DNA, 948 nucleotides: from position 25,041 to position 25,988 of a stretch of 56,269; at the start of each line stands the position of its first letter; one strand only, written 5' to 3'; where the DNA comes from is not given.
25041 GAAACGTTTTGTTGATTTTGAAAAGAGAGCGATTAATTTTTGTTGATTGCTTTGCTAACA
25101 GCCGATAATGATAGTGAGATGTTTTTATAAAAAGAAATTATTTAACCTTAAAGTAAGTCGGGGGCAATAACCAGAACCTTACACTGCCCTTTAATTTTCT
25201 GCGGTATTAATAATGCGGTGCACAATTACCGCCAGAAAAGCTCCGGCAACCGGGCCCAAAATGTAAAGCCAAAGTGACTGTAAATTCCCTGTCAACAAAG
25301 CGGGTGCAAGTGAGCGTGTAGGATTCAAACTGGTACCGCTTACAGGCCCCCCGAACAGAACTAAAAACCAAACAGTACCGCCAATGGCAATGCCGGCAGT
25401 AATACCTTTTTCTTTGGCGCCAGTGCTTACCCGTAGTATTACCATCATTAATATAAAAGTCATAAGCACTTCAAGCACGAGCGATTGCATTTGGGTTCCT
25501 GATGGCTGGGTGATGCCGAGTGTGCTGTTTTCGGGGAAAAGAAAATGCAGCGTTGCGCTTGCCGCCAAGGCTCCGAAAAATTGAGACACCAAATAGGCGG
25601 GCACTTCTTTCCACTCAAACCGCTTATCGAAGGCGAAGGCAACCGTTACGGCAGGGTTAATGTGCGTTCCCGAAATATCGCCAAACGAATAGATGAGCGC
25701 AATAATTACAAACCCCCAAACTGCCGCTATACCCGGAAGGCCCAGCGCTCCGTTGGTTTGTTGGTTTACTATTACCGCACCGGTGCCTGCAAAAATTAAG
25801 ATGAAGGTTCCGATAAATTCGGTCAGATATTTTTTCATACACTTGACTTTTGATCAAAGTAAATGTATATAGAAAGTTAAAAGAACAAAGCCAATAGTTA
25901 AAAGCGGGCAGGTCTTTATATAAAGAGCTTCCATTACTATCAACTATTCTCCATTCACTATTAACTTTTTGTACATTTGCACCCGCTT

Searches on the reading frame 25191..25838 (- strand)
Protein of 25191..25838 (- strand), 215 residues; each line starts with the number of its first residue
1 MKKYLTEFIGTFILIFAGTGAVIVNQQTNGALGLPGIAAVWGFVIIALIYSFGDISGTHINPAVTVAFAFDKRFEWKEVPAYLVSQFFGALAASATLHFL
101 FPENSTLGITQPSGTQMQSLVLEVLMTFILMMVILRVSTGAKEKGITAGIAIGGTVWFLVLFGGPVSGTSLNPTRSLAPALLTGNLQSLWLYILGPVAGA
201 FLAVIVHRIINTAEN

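Call 21: search_protein_families(library=pfam, proteins=[window:25191-25838:-], max_evalue=0.01)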
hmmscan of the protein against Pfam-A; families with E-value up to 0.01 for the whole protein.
window:25191-25838:- (215 aa): 1 family
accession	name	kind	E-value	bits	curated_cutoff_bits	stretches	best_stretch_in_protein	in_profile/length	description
PF00230.25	MIP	-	4.5e-51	174.2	25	1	2-207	9-222/222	Major intrinsic protein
